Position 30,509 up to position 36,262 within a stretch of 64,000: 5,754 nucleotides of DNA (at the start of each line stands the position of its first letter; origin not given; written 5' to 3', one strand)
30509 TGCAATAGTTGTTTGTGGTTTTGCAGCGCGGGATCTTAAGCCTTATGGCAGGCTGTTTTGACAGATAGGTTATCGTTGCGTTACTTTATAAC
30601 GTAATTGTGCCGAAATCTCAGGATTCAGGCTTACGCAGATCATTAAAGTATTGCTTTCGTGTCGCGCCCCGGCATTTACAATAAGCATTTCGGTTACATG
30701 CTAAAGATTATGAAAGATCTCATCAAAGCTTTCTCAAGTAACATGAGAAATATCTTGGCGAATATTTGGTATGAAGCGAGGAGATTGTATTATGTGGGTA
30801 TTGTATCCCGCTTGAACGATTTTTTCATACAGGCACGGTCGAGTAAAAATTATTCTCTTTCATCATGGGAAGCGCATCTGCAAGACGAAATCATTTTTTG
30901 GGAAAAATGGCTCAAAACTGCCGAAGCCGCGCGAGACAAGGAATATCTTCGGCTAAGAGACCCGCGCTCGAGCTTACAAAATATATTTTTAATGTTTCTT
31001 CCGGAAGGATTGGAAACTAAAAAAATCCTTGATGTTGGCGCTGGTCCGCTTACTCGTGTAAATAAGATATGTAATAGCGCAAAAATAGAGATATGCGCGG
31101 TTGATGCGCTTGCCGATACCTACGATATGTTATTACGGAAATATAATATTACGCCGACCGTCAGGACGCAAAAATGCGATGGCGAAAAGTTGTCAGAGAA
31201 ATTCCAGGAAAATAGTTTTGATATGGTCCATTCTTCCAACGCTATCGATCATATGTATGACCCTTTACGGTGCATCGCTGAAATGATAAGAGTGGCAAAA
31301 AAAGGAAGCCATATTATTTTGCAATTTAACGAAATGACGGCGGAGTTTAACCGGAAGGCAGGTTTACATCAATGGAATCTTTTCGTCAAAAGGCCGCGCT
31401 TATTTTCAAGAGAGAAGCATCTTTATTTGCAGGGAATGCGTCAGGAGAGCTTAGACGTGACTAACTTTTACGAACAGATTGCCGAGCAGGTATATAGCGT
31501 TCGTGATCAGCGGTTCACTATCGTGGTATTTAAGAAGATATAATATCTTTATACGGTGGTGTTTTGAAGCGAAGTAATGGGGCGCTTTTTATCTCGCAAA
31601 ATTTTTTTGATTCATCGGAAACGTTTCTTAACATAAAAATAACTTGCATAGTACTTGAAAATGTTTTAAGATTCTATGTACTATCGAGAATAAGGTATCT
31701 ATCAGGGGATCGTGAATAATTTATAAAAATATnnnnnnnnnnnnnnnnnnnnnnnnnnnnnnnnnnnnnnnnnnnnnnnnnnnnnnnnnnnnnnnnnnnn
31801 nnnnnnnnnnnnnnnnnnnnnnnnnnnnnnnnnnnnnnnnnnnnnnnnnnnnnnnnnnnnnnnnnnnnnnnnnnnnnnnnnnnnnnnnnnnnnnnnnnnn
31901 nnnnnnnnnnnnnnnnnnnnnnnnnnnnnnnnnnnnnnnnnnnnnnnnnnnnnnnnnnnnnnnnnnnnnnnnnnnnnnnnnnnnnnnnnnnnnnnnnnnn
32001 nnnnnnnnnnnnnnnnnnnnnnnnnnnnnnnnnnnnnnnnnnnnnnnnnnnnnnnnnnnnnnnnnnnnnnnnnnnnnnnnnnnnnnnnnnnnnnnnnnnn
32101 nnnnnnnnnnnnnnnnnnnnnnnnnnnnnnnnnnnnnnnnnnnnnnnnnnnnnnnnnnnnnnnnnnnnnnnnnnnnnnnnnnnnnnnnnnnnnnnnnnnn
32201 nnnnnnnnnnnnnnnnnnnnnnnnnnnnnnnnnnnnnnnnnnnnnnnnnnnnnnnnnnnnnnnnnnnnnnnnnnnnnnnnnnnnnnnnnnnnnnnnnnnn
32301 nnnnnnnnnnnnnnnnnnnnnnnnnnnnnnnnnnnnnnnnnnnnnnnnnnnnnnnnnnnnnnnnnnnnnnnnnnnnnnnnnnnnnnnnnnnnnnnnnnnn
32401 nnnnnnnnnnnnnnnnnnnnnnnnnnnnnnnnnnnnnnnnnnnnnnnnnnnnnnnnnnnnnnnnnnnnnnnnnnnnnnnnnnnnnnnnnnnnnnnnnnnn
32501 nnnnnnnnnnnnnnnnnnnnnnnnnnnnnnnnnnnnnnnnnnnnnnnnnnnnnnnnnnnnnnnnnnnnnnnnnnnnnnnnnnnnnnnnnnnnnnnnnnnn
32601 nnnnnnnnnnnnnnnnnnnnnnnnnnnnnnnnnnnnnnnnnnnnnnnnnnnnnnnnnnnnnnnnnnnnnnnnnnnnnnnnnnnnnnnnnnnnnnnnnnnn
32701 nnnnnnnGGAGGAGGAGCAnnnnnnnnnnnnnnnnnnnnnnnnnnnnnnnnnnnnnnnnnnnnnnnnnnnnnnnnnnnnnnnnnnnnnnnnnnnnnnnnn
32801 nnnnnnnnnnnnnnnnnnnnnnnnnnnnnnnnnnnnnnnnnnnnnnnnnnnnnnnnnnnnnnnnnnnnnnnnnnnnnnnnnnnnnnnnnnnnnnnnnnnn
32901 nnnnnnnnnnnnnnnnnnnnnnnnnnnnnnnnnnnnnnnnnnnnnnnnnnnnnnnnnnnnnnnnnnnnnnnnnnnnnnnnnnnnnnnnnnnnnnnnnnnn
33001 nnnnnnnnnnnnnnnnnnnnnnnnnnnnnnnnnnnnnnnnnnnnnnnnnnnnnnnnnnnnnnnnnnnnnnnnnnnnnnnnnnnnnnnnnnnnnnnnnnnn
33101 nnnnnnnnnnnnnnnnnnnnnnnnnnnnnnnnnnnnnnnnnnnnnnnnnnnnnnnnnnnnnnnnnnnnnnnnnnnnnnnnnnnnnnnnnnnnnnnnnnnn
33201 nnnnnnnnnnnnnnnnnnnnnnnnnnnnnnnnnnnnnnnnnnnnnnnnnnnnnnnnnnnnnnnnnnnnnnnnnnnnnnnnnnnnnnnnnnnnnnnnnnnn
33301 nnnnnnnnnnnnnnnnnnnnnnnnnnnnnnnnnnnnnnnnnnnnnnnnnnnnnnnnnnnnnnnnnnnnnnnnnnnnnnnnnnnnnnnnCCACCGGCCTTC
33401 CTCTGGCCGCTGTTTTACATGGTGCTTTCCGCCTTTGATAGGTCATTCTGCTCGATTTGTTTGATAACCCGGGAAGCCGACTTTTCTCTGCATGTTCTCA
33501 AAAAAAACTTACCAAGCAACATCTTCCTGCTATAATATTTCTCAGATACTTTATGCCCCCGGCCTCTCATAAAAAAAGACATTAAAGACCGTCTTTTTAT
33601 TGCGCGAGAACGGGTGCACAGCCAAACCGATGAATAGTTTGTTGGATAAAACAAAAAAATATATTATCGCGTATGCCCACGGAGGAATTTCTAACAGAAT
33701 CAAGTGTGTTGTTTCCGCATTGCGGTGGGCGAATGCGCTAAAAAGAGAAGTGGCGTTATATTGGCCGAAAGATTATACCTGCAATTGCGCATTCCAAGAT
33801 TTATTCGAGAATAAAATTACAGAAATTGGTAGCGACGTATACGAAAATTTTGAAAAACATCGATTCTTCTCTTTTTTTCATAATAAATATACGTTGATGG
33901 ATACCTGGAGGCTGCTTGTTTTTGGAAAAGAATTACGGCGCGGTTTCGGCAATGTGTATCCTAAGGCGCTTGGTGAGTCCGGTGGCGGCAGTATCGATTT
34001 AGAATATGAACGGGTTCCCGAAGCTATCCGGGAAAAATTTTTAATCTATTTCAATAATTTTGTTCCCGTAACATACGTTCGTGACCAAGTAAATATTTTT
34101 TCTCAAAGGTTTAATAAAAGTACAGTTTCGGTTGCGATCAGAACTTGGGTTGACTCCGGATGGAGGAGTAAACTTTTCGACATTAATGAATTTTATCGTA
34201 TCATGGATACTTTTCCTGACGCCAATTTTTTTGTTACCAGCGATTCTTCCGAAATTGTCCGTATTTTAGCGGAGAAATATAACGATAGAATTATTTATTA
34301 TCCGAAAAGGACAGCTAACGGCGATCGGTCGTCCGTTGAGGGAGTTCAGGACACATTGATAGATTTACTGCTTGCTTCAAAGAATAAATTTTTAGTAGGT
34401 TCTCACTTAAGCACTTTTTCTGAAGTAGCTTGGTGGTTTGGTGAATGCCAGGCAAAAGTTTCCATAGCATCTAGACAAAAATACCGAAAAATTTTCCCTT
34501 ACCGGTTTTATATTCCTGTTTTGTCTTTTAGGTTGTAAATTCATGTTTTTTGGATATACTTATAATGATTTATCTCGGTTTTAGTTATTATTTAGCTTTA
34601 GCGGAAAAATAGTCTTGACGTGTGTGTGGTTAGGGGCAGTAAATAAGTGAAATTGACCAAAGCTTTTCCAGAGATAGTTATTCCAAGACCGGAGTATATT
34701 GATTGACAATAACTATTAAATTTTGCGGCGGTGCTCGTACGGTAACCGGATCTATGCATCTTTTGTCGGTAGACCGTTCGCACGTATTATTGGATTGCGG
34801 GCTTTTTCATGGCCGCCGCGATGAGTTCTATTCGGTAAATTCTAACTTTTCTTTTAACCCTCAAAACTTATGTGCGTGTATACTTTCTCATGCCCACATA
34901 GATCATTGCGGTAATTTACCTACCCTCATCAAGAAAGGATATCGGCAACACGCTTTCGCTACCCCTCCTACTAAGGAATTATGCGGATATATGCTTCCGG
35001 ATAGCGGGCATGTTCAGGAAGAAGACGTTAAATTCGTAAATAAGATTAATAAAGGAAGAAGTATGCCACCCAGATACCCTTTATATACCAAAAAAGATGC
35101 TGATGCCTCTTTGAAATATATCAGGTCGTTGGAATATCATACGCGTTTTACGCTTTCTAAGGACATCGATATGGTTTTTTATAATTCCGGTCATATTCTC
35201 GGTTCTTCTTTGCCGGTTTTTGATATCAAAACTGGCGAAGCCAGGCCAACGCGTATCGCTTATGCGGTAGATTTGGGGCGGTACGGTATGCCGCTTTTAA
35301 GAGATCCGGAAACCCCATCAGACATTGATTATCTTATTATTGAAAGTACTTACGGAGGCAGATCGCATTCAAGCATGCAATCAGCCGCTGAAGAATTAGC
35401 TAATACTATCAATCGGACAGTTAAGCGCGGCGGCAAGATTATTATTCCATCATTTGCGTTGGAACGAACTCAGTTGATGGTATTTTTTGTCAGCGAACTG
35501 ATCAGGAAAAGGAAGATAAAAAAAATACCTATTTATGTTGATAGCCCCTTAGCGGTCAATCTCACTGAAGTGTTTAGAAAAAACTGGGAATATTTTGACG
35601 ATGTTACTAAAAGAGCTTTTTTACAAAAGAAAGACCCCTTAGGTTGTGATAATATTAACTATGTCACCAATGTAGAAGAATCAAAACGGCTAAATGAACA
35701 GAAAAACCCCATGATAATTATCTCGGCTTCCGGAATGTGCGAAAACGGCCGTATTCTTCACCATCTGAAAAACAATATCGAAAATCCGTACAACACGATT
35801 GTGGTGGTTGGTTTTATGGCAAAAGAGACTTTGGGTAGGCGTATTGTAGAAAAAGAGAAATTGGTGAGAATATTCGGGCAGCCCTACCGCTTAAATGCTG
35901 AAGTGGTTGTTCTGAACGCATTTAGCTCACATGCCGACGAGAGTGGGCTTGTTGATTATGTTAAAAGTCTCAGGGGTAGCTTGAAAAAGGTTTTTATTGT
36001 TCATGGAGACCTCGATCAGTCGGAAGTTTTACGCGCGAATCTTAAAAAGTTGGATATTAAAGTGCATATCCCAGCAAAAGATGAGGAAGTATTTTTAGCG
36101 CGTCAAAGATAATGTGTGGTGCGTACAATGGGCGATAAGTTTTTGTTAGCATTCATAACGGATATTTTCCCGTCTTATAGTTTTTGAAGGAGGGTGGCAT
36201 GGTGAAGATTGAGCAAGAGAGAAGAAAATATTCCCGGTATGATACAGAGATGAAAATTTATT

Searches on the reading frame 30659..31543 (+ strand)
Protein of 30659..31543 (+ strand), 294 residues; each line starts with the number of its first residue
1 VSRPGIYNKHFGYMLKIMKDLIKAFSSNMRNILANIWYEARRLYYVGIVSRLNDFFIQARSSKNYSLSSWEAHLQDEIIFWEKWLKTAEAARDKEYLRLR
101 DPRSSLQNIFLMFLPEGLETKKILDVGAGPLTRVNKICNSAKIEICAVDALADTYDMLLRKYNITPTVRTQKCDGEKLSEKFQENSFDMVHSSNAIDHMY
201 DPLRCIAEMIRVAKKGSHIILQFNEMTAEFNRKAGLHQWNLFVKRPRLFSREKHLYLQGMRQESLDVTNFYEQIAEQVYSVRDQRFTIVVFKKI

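Call 6: search_protein_families(library=pfam, proteins=[window:30659-31543:+], max_evalue=0.001)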
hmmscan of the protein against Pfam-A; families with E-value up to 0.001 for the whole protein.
window:30659-31543:+ (294 aa): 7 families
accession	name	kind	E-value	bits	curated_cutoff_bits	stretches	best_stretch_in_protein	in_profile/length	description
PF08241.18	Methyltransf_11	-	7e-12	46.3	21.2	1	124-220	1-94/95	Methyltransferase domain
PF13847.12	Methyltransf_31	-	3.5e-09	36.9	27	1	161-225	50-113/145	Methyltransferase domain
PF13649.12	Methyltransf_25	-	6.6e-09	36.8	27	1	123-216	1-96/97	Methyltransferase domain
PF13489.12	Methyltransf_23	-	1.2e-06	28.7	27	1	109-245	12-138/164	Methyltransferase domain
PF08242.18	Methyltransf_12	-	0.0001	23.4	30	1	124-218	1-97/98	Methyltransferase domain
PF01209.24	Ubie_methyltran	-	0.00042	20.2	20.1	1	116-239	44-169/233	ubiE/COQ5 methyltransferase family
PF07021.18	MetW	-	0.00069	19.7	21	0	121-216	15-105/193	Methionine biosynthesis protein MetW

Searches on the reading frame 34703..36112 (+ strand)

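Call 6: search_protein_families(library=pfam, proteins=[window:34703-36112:+], max_evalue=0.001)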
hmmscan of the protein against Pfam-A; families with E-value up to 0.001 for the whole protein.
window:34703-36112:+ (469 aa): 5 families
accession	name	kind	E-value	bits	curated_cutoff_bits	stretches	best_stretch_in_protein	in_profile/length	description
PF10996.14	Beta-Casp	-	1.7e-37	129.1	27.7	1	256-381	1-120/120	Beta-Casp domain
PF07521.17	RMMBL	-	7.4e-12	45.5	21.6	1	395-457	2-63/63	Zn-dependent metallo-hydrolase RNA specificity domain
PF16661.11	Lactamase_B_6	-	8.9e-10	38.7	27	1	20-190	1-161/193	Metallo-beta-lactamase superfamily domain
PF00753.33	Lactamase_B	-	1.3e-06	28.9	22.7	1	17-78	7-66/196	Metallo-beta-lactamase superfamily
PF12706.13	Lactamase_B_2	-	0.00015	21.9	27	1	53-91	28-67/200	Beta-lactamase superfamily domain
